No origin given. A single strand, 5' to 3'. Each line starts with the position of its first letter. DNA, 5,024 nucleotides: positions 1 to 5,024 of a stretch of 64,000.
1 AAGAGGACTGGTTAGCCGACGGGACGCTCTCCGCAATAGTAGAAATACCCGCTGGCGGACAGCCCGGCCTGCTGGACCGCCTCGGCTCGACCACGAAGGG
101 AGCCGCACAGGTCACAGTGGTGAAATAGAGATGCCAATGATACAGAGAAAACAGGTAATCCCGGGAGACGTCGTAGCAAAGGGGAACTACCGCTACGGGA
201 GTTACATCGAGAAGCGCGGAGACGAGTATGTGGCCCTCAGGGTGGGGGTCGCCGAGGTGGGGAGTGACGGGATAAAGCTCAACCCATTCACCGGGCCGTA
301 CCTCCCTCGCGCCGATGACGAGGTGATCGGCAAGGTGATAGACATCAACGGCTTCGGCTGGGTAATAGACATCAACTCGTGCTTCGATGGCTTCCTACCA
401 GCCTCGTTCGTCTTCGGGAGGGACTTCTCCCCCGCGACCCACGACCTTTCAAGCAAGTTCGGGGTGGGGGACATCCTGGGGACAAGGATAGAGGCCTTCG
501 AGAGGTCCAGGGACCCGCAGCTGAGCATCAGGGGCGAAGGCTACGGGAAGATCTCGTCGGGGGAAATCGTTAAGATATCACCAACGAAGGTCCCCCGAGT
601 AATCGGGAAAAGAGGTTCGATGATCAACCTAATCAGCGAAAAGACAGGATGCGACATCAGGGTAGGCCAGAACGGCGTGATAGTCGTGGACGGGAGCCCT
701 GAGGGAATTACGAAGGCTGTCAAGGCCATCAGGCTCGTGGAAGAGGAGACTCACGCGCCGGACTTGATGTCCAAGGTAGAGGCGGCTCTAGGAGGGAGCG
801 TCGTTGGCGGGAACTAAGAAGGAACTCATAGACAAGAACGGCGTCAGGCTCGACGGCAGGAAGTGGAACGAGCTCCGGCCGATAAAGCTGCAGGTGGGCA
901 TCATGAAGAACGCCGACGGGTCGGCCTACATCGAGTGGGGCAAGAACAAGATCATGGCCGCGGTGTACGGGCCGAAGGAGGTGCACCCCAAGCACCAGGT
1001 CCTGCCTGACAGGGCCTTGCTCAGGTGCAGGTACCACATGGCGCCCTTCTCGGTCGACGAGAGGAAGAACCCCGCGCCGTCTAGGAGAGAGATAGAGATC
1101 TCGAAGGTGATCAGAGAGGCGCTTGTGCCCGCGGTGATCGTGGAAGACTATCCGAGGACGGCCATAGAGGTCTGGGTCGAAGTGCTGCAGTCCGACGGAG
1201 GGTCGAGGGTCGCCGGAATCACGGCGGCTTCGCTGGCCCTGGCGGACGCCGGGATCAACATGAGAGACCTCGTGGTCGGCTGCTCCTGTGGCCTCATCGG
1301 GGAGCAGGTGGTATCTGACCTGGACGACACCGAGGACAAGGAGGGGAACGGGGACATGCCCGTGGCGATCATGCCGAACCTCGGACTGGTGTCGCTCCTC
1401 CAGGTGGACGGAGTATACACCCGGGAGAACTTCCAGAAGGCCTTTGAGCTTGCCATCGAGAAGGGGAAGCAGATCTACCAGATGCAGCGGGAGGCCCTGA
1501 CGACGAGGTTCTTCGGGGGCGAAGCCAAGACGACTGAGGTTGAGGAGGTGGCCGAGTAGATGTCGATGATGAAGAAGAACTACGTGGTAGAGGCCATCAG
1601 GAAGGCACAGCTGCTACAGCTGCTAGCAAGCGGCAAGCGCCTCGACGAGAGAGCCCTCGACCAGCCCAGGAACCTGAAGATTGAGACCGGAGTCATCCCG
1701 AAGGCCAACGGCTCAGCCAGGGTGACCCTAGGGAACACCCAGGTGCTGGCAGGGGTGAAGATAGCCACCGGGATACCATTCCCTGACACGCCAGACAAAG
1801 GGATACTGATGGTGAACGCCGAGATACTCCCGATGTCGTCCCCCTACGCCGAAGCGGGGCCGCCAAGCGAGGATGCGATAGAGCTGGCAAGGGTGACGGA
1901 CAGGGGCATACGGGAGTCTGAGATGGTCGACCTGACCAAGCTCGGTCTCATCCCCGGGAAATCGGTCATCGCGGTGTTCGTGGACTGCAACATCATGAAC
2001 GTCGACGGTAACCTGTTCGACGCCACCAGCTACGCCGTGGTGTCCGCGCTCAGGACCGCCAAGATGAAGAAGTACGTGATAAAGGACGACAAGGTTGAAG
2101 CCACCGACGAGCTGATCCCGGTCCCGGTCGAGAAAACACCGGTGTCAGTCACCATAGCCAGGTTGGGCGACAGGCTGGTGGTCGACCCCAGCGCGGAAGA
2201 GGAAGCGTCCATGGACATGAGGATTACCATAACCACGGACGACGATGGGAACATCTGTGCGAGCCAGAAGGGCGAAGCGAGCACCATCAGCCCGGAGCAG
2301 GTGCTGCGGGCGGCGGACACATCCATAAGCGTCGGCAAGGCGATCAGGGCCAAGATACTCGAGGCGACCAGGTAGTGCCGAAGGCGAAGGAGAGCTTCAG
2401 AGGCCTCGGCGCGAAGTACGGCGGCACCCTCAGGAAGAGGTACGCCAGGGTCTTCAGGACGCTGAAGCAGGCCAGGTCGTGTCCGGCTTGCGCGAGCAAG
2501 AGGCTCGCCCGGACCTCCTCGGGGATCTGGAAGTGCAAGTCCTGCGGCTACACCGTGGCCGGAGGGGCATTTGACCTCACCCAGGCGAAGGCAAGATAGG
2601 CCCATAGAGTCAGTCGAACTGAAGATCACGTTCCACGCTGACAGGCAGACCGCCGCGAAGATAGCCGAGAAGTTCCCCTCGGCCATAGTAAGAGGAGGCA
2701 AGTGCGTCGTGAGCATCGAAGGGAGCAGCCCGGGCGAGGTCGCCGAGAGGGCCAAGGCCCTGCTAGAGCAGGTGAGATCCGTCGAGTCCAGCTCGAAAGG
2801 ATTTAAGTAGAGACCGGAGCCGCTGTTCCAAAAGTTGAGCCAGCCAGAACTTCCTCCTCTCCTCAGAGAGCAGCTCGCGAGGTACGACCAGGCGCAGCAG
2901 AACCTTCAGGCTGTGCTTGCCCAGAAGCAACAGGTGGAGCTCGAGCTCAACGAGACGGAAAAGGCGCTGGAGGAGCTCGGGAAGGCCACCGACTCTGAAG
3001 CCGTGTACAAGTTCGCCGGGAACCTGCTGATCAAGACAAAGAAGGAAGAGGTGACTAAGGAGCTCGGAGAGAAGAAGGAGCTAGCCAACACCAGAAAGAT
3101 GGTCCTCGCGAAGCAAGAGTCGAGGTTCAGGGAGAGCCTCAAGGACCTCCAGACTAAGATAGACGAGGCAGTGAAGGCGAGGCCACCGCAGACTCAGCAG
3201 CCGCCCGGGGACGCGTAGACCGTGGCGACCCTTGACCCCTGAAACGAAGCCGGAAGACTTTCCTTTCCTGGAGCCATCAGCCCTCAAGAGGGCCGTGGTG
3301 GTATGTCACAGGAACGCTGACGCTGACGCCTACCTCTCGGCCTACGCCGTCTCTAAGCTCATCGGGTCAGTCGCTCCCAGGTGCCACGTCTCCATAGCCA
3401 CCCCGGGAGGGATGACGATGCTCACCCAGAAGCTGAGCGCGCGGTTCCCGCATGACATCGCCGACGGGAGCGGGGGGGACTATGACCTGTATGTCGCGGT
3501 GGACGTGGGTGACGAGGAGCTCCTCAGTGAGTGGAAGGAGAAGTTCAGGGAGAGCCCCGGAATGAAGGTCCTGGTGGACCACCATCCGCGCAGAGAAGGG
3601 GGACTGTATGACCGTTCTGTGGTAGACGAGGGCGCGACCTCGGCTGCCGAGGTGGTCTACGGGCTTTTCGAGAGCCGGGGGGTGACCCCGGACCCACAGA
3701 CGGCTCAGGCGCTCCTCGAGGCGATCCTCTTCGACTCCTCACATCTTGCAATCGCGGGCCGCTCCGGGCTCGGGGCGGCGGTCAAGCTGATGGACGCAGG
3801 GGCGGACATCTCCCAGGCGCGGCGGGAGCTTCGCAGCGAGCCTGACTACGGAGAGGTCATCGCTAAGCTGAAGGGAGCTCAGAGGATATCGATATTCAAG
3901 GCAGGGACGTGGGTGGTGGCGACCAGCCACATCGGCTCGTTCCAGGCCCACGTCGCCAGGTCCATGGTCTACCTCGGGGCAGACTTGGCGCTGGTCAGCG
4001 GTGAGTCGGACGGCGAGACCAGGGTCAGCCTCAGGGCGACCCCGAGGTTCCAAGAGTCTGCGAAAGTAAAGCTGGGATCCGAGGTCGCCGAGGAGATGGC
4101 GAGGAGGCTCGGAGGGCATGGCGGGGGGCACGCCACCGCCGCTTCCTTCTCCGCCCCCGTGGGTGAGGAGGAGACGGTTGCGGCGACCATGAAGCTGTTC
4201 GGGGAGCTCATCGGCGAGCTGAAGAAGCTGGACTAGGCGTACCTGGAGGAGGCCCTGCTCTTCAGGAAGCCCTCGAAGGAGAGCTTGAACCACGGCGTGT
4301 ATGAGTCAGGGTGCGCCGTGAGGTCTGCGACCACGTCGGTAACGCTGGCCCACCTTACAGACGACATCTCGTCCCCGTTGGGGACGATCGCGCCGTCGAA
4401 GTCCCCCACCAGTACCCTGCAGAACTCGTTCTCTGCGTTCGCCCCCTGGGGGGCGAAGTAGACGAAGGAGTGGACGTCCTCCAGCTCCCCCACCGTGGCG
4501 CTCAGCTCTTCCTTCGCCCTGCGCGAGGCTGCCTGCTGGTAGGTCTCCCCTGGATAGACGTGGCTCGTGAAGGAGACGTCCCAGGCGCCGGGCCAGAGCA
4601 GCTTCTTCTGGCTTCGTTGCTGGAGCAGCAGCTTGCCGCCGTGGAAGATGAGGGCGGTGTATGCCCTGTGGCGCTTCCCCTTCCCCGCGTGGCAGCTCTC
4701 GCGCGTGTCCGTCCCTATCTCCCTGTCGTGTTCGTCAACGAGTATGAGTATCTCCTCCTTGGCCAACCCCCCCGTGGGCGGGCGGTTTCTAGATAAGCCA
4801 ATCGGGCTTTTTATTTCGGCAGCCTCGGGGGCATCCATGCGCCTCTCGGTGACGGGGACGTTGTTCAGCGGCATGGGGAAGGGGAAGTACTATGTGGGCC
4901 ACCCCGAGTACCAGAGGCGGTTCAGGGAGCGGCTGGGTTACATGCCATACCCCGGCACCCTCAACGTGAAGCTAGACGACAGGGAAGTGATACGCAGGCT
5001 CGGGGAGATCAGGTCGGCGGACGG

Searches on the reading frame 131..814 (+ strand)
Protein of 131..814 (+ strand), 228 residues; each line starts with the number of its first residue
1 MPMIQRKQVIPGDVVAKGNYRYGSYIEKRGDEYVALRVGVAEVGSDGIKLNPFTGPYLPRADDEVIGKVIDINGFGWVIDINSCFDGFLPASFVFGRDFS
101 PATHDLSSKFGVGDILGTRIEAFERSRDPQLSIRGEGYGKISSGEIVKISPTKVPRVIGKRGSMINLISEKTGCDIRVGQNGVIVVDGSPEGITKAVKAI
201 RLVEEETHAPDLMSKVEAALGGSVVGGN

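Call 74: search_protein_families(library=pfam, proteins=[window:131-814:+], max_evalue=0.00001)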
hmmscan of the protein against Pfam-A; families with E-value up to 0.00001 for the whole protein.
window:131-814:+ (228 aa): 1 family
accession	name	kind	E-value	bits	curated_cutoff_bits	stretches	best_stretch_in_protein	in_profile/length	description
PF00013.35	KH_1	-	3.5e-12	46.3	21.5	1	146-201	3-65/66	KH domain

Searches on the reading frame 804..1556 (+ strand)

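Call 74: search_protein_families(library=pfam, proteins=[window:804-1556:+], max_evalue=0.00001)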
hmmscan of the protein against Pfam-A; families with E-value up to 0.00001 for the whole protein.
window:804-1556:+ (251 aa): 2 families
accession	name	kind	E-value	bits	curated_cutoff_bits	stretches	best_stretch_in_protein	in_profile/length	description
PF01138.27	RNase_PH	-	6.8e-38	130.5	25.5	1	23-151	1-129/130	3' exoribonuclease family, domain 1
PF03725.20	RNase_PH_C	-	7.2e-13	48.7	20.8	1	155-219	1-66/67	3' exoribonuclease family, domain 2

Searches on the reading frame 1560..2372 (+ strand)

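Call 74: search_protein_families(library=pfam, proteins=[window:1560-2372:+], max_evalue=0.00001)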
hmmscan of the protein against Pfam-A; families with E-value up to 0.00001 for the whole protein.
window:1560-2372:+ (271 aa): 2 families
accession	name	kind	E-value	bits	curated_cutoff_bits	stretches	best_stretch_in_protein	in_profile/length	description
PF01138.27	RNase_PH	-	8.8e-31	107.5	25.5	1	36-169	2-129/130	3' exoribonuclease family, domain 1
PF03725.20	RNase_PH_C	-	5e-15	55.7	20.8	1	193-255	2-64/67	3' exoribonuclease family, domain 2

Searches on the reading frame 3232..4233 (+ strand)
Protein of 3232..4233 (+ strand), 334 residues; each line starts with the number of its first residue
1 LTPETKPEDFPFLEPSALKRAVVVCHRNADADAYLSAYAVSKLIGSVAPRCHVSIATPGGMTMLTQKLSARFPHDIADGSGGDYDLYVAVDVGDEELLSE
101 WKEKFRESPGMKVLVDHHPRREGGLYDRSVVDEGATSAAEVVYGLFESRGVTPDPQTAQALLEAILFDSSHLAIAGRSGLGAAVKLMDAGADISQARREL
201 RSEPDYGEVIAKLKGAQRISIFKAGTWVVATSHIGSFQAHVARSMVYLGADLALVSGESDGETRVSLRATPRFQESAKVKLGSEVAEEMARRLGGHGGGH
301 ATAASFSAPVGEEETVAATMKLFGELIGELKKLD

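Call 74: search_protein_families(library=pfam, proteins=[window:3232-4233:+], max_evalue=0.00001)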
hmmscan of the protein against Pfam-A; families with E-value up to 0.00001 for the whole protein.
window:3232-4233:+ (334 aa): 2 families
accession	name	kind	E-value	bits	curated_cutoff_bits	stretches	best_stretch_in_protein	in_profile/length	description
PF01368.27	DHH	-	4.1e-12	46.9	28.1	1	22-165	3-125/125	DHH family, N-terminal domain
PF02272.25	DHHA1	-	3.2e-07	31.2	25.9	1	252-317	33-93/102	DHHA1 domain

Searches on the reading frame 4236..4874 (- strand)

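Call 74: search_protein_families(library=pfam, proteins=[window:4236-4874:-], max_evalue=0.00001)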
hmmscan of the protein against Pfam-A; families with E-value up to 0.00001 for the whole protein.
window:4236-4874:- (213 aa): 1 family
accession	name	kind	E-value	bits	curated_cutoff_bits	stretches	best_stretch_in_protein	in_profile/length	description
PF00293.34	NUDIX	-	1e-16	61.6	21.1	1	67-196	1-134/134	NUDIX domain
